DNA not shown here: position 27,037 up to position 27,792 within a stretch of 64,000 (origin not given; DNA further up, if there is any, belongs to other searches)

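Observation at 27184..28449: Beta-class DNA methyltransferase fused to an Mrr-like PD-(D/E)XK nuclease domain; candidate single-chain R-M or defence gene on the island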

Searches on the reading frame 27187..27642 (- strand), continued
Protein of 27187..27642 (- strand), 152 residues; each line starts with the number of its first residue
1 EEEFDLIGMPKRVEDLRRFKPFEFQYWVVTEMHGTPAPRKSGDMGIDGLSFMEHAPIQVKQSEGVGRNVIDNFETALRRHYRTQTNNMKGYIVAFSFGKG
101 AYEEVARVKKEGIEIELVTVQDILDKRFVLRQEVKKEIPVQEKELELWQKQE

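Call 27: search_solved_structures(query=A2, max_evalue=10, show_alignments=3)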
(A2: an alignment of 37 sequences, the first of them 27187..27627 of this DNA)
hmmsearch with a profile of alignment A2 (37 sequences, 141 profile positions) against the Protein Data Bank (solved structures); distinct sequences matched with E-value up to 10: 7.
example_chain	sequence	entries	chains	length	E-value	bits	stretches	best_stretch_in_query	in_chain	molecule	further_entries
4u06_A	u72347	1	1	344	0.0014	21.4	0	4-35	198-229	LIC10831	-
4u09_A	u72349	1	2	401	0.0024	20.7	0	3-34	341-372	LIC12759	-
7d2s_A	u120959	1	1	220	0.52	13.1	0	8-47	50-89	Ras suppressor protein 1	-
7lt8_A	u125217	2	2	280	1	12.2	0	8-47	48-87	Ras suppressor protein 1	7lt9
7d2t_A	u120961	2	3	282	1.1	12.1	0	8-46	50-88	Ras suppressor protein 1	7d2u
6sw9_I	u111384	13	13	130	1.3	11.9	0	26-58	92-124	30S ribosomal protein S8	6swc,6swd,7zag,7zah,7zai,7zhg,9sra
9fia_BH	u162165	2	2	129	1.6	11.6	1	20-62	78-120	Putative ribosomal protein S8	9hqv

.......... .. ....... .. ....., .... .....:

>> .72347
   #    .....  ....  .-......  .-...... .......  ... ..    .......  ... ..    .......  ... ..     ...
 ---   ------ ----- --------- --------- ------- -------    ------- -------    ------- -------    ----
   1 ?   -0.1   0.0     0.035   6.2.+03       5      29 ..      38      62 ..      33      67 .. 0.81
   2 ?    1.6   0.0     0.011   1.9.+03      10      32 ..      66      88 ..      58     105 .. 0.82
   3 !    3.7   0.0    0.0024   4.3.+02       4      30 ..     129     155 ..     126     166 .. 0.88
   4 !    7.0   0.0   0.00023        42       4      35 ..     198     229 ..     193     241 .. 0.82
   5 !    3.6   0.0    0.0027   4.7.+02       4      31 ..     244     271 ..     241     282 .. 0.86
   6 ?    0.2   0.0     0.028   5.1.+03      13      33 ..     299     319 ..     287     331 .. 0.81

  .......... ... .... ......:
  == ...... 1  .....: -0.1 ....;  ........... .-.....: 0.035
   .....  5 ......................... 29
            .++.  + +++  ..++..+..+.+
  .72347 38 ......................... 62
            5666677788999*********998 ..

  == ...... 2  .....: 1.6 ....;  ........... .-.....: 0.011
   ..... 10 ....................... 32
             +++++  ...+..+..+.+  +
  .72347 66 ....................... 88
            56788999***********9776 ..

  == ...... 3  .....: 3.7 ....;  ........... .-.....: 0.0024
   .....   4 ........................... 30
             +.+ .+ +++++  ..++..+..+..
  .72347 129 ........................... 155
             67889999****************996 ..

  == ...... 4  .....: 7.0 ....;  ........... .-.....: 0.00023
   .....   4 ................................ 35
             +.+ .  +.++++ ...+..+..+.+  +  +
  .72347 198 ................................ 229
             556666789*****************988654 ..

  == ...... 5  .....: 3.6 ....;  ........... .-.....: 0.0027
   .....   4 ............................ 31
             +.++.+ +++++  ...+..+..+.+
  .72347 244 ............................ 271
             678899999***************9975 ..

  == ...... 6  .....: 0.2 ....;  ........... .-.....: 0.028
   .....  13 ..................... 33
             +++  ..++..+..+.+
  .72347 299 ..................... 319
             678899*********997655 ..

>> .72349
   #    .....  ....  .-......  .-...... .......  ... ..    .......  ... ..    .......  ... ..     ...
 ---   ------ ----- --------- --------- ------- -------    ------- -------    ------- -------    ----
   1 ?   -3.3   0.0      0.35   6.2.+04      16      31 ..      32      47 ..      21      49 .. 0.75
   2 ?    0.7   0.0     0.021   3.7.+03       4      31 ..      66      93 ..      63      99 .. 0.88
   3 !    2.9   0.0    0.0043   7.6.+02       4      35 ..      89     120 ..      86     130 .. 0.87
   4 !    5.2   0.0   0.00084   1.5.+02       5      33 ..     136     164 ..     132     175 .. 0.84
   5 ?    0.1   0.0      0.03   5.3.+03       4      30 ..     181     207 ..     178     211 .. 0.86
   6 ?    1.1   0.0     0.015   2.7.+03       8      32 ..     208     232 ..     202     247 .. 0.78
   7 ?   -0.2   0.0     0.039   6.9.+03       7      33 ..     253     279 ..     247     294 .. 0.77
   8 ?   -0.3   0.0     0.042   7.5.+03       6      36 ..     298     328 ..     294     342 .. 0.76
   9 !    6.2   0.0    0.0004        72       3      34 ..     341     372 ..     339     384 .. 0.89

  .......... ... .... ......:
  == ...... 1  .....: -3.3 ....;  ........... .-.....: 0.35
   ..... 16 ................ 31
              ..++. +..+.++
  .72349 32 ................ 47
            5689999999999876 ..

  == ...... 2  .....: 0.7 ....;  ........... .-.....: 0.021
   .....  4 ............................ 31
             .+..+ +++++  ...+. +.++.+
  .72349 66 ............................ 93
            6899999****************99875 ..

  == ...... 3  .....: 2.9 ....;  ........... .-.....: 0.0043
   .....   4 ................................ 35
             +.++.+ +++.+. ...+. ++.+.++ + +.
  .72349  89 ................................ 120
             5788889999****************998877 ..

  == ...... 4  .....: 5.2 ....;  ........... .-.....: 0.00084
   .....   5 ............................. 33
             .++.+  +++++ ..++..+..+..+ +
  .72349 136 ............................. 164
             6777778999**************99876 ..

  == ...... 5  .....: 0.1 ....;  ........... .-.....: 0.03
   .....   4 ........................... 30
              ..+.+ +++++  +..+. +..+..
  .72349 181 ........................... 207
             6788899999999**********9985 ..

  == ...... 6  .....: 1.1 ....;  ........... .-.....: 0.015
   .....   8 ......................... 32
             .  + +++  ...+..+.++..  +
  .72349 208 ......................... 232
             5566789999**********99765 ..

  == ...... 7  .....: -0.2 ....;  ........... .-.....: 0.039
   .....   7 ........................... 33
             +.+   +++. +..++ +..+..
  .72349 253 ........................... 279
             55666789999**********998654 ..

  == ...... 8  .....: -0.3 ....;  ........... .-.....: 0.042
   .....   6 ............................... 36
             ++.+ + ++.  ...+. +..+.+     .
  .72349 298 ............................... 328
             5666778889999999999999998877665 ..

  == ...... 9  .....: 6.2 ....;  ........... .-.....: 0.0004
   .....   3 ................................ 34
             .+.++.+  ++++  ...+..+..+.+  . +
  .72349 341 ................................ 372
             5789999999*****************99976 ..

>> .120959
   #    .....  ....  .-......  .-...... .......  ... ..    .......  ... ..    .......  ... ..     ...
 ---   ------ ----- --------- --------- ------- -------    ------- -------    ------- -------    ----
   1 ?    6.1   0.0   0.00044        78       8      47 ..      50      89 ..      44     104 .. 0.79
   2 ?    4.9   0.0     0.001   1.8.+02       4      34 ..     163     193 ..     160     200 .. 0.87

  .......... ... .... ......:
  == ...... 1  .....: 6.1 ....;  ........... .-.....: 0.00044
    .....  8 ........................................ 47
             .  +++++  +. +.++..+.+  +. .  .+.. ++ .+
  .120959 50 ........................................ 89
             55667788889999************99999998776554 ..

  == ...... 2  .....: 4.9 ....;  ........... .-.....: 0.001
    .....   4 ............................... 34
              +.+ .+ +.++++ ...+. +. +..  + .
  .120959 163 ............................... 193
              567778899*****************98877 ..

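Call 28: search_protein_families(library=pfam, alignment_id=A2, max_evalue=1)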
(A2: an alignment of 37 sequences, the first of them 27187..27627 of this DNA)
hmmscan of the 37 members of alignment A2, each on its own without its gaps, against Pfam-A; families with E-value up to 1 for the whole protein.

A. member 1, window:27187-27627:- (147 aa): 0 families

B. families by the number of members that match (of 37 scanned): 11 families
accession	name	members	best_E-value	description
PF04471.18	Mrr_cat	33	1.5e-09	Restriction endonuclease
PF22722.2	NA-iREase1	20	0.0004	NACHT-associated inactive Restriction Endonuclease 1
PF13156.12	Mrr_cat_2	4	0.018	Restriction endonuclease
PF04523.18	Herpes_U30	2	0.35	Herpes virus tegument protein U30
PF00549.24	Ligase_CoA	1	0.0091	CoA-ligase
PF13649.12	Methyltransf_25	1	0.011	Methyltransferase domain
PF13847.12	Methyltransf_31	1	0.065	Methyltransferase domain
PF20025.4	DUF6433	1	0.067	Family of unknown function (DUF6433)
PF01555.25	N6_N4_Mtase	1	0.077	DNA methylase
PF08199.16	E2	1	0.24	Bacteriophage E2-like protein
PF05560.16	Bt_P21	1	0.28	Bacillus thuringiensis P21 molecular chaperone protein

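Call 40: predict_structure(alignment_id=A2)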
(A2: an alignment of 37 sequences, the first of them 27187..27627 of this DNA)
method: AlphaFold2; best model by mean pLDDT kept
length: 147 residues; sequences in the alignment: 37
mean_pLDDT: 87.8   pTM: 0.79
mean pLDDT of the five models: 87.8, 87.4, 86.9, 86.7, 86.3
residues with pLDDT >= 90: 96; 70-90: 33; 50-70: 16; < 50: 2
segments of 3 or more residues with pLDDT < 50: none
pLDDT, mean of each block of 10 residues (from residue 1): 79 94 94 69 92 97 96 84 93 98 96 96 76 65 84
secondary structure, 60 per line:
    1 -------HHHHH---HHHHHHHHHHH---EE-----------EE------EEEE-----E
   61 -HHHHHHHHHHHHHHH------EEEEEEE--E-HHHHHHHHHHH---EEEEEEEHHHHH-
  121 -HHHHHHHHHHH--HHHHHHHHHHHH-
elements in order: H8-12 H16-26 E51-54 H62-76 E83-89 H94-104 E108-114 H115-119 H122-132 H135-146

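Call 52: find_related_loci(query=A2, collection=genome_contigs, flank=7000)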
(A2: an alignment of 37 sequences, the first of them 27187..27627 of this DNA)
Query A2 (147 aa) in genome_contigs; peptide patterns used: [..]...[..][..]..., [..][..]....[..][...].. (x = any residue, [..] = any of these).
599 stretches matched a pattern (row limit reached: there are more); 577 encode a relative of the query (tblastn E <= 1e-3); the best 80 are kept; 80 distinct loci.
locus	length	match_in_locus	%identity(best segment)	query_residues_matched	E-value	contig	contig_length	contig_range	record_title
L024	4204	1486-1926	97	1-147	8e-95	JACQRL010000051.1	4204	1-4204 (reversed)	MAG: Planctomycetota bacterium isolate NC_groundwater_1358_Ag_S-0.2um_39_40 S_p2_S4_coassembly_k141_487449, whole genome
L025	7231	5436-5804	80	1-123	5e-68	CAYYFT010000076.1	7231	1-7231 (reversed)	MAG TPA_asm: uncultured Pirellulales bacterium isolate binchicken_co100_222 genome assembly, contig: NODE_16662_length_7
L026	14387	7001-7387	74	1-129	1e-66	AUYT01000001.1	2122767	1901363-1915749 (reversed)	MAG: candidate division Zixibacteria bacterium RBG-1 RBG1_1C00001, whole genome shotgun sequence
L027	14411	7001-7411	69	1-137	2e-66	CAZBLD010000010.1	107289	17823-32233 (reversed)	MAG TPA_asm: uncultured Planctomycetaceae bacterium isolate binchicken_co376_317 genome assembly, contig: NODE_108_lengt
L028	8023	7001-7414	70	1-138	1e-64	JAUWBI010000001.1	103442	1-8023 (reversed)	MAG: Phycisphaerae bacterium isolate CSMAG_1316 CSMAG_1316_k141_1131670_length_103442_cov_20.8668, whole genome shotgun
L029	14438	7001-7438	65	1-143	2e-63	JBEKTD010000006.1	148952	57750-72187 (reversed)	MAG: Sedimentisphaerales bacterium isolate SPRUCE 54 SPRUCE_54_6, whole genome shotgun sequence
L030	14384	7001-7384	70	1-128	2e-62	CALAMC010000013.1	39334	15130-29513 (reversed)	MAG TPA_asm: uncultured candidate division Zixibacteria bacterium isolate SRR6007446_bin.66_CONCOCT_v1.1_MAG genome asse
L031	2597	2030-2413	70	1-128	6e-63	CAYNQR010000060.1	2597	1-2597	MAG TPA_asm: uncultured Dehalococcoidales bacterium isolate binchicken_co43_317 genome assembly, contig: NODE_65175_leng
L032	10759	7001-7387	71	1-129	3e-62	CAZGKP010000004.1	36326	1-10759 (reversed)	MAG TPA_asm: uncultured Candidatus Sumerlaeota bacterium isolate binchicken_co100_147 genome assembly, contig: NODE_1676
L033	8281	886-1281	66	1-132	7e-60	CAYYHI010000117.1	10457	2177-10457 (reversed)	MAG TPA_asm: uncultured bacterium isolate binchicken_co100_320 genome assembly, contig: NODE_10237_length_10457_cov_5.30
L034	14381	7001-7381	66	1-127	1e-58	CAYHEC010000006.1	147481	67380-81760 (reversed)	MAG TPA_asm: uncultured Caldithrix sp. isolate ERP119702_co1_119 genome assembly, contig: NODE_49_length_147481_cov_12.9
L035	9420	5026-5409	67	1-128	3e-58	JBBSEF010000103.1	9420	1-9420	MAG: Burkholderiales bacterium isolate LS1_sbin.37 LS1_sbin.37_K_36591_L_9420_cov_44.6477, whole genome shotgun sequence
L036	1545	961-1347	68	1-129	5e-60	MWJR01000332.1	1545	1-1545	MAG: Calditrichaeota bacterium AABM5.125.24 NODE_343_length_1545_cov_10.9176_ID_685, whole genome shotgun sequence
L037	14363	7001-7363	63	1-125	2e-48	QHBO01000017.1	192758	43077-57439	MAG: Chloroflexi bacterium isolate RRmetagenome_bin18 antarctic_groopm_ref2_bin_258_contig_2685, whole genome shotgun se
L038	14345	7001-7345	67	1-120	2e-48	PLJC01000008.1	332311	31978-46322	MAG: Actinomycetota bacterium isolate palsa_556 73.20110800_P2D.27_contig_155, whole genome shotgun sequence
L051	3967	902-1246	64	1-119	2e-44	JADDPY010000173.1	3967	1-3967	MAG: Rubrobacter sp. isolate LB3_11 AB19_LB3_8345_length_4017_cov_45, whole genome shotgun sequence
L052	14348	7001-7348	59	1-121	3e-44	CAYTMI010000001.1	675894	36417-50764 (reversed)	MAG TPA_asm: uncultured Anaerolineaceae bacterium isolate SRP302447_co3_779 genome assembly, contig: NODE_17_length_6758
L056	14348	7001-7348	58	1-121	1e-43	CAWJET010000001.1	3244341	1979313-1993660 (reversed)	MAG: uncultured delta proteobacterium isolate MFD09222.bin.1.22 genome assembly, contig: contig_37878, whole genome shot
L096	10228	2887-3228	57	1-119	1e-39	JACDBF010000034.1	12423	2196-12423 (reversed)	MAG: Actinomycetota bacterium isolate MGR_bin275 SD2897-2912_k127_8818553, whole genome shotgun sequence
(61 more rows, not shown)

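Call 53: find_related_loci(query=A2, collection=viral_contigs, flank=7000)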
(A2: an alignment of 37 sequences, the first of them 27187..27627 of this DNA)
Query A2 (147 aa) in viral_contigs; peptide patterns used: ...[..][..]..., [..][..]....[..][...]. (x = any residue, [..] = any of these).
30 stretches matched a pattern; 19 encode a relative of the query (tblastn E <= 1e-3); 19 distinct loci.
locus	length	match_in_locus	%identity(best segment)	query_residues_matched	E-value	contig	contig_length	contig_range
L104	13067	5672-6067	68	1-132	2e-64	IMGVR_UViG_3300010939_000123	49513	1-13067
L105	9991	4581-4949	75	2-124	1e-63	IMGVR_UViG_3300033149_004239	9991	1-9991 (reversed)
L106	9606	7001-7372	74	1-123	4e-63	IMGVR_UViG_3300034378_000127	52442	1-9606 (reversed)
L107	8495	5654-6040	69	1-128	7e-61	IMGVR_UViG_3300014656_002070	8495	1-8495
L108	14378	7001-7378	56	1-125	4e-47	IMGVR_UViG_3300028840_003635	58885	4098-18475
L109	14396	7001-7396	55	1-142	5e-44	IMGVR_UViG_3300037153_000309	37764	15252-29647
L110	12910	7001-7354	53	1-123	1e-41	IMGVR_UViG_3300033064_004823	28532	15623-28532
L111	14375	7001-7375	56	1-125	5e-39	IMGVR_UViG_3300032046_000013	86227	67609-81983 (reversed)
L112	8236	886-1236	55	1-122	8e-39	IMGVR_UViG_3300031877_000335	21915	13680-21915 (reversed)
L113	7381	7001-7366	53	1-122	2e-36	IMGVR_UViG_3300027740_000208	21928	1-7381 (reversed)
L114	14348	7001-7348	57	2-117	3e-35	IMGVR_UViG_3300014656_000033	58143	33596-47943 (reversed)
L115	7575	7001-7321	51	8-120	2e-32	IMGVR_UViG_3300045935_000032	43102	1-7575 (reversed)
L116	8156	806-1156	47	9-119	3e-30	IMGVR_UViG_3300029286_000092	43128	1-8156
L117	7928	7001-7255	58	32-121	2e-27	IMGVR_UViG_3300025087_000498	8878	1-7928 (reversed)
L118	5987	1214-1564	47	9-119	2e-27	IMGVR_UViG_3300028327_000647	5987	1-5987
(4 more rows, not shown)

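Call 75: search_protein_representatives(alignment_id=A2)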
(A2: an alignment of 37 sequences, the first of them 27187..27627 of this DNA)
Query: 37 sequences, 141 profile positions. Proteins with E-value up to 0.001 (for the whole library): 1127; up to 1e-10: 594; up to 1e-30: 130. The best 150 are listed.
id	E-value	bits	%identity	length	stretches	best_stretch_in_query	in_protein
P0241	3.7e-60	217.9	-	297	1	1-132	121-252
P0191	3.8e-58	211.3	-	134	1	2-130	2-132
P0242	1.8e-57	209.1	-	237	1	2-138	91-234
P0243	6.1e-57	207.4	-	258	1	1-132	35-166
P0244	6.7e-57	207.3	-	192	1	2-132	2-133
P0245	1.0e-56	206.7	-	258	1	1-138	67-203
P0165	1.6e-56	206.0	-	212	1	1-134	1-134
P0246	5.7e-56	204.3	-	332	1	1-136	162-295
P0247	7.7e-56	203.9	-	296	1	1-134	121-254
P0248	3.3e-55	201.8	-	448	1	1-133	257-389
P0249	6.1e-54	197.7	-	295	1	1-134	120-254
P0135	6.1e-53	194.5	-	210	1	2-136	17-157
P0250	1.8e-52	192.9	-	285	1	1-131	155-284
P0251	5.4e-52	191.4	-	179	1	1-129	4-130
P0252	6.4e-52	191.1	-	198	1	2-133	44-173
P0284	6.2e-41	155.5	-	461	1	4-133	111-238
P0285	7.8e-41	155.2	-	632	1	21-135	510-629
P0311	5.1e-36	139.6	-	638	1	19-129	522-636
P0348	8.3e-33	129.2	-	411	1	21-129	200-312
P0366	8.3e-31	122.7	-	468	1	23-132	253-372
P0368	1.1e-30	122.3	-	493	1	19-131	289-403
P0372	1.4e-30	122.0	-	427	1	19-130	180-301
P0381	4.2e-30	120.4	-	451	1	23-134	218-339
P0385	6.2e-30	119.9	-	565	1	21-129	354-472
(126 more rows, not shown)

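Call 76: search_protein_families(library=pfam, proteins=[P0284, P0348, P0366, P0372, P0381, P0368, P0385, P0285, P0311, P0241], max_evalue=0.001)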
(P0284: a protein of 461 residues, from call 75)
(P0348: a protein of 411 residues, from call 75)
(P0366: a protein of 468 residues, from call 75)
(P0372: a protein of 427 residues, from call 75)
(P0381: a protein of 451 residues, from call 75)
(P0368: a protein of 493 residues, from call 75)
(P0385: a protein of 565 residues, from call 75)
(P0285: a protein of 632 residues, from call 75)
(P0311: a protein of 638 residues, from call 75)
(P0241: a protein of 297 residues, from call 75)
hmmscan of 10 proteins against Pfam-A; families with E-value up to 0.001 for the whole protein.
P0284 (461 aa): 3 families
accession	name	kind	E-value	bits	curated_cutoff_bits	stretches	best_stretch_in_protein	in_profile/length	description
PF01555.25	N6_N4_Mtase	-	2.3e-24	87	26.7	1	28-107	136-218/221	DNA methylase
PF06114.19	Peptidase_M78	-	1.8e-15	57.3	22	1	353-455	26-122/123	IrrE N-terminal-like domain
PF04471.18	Mrr_cat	-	1.5e-06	28.8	21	1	154-229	29-107/115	Restriction endonuclease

P0348 (411 aa): 4 families
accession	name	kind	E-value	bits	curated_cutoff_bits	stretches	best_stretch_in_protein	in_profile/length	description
PF01555.25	N6_N4_Mtase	-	4.5e-30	105.7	26.7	1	29-176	73-216/221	DNA methylase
PF04471.18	Mrr_cat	-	1.9e-09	38.1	21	1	205-312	2-112/115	Restriction endonuclease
PF13847.12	Methyltransf_31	-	1e-05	25.7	27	1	140-188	2-53/145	Methyltransferase domain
PF13649.12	Methyltransf_25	-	0.00094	20.3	27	0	145-193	1-51/97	Methyltransferase domain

P0366 (468 aa): 2 families
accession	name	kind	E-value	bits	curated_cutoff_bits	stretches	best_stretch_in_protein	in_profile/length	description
PF04471.18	Mrr_cat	-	0.00015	22.3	21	1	256-369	2-112/115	Restriction endonuclease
PF01555.25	N6_N4_Mtase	-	0.00058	20.3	26.7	1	23-148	2-111/221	DNA methylase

P0372 (427 aa): 1 family
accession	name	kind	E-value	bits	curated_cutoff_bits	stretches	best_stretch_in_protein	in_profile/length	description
PF01555.25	N6_N4_Mtase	-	5.6e-26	92.3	26.7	1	56-157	132-217/221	DNA methylase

P0381 (451 aa): 1 family
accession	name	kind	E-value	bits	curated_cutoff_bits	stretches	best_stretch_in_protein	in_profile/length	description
PF01555.25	N6_N4_Mtase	-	2.9e-40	139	26.7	1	1-183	39-218/221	DNA methylase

P0368 (493 aa): 2 families
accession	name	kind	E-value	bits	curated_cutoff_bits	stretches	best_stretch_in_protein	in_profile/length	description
PF01555.25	N6_N4_Mtase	-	1.9e-53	182.1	26.7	1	22-269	1-220/221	DNA methylase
PF04471.18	Mrr_cat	-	5.2e-10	39.9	21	1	295-400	1-111/115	Restriction endonuclease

P0385 (565 aa): 1 family
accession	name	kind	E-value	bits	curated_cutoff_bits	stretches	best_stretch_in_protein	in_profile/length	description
PF01555.25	N6_N4_Mtase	-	1.2e-47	163.2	26.7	1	29-328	1-216/221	DNA methylase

P0285 (632 aa): 2 families
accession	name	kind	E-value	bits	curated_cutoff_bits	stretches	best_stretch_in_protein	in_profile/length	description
PF04471.18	Mrr_cat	-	3.2e-11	43.8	21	1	514-624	1-113/115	Restriction endonuclease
PF22722.2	NA-iREase1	-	5.8e-05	23.5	27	1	522-622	5-104/106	NACHT-associated inactive Restriction Endonuclease 1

P0311 (638 aa): 3 families
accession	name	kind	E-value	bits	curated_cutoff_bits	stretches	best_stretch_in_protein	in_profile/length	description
PF13646.12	HEAT_2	-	8.8e-09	36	27.7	1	376-434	7-66/88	HEAT repeats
PF03130.22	HEAT_PBS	-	6.8e-06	26.6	20.9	0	385-410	2-27/27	PBS lyase HEAT-like repeat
PF13248.11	Zn_ribbon_3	-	0.00032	20.5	27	1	1-24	2-25/26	zinc-ribbon domain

P0241 (297 aa): 3 families
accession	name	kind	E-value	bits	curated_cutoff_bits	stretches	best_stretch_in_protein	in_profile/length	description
PF01555.25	N6_N4_Mtase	-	6.9e-23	82.2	26.7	1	31-119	132-217/221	DNA methylase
PF04471.18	Mrr_cat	-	5.4e-06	27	21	1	148-249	4-112/115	Restriction endonuclease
PF13847.12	Methyltransf_31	-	8.5e-05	22.7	27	1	83-144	3-67/145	Methyltransferase domain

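Call 81: search_dna_similar(query=window:27187-27627:-, collection=plasmids, mode=protein, max_rows=15, max_evalue=0.001)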
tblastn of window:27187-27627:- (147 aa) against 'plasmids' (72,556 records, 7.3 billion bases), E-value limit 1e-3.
Records with a match: 1; places in all: 2; records where one place covers at least 80% of the query: 1.
Best place of each record, by identity: <60% 1.
By first word of the organism name: Candidatus 1.
By predicted mobility (MOB-suite, as given by PLSDB): non-mobilizable 1.
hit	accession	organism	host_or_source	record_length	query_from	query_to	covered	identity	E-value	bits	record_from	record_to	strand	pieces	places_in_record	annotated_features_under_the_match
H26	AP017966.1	Candidatus Megaera polyxenophila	-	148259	3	122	82%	28.9%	5e-6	52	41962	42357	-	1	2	adenine specific DNA methylase Mod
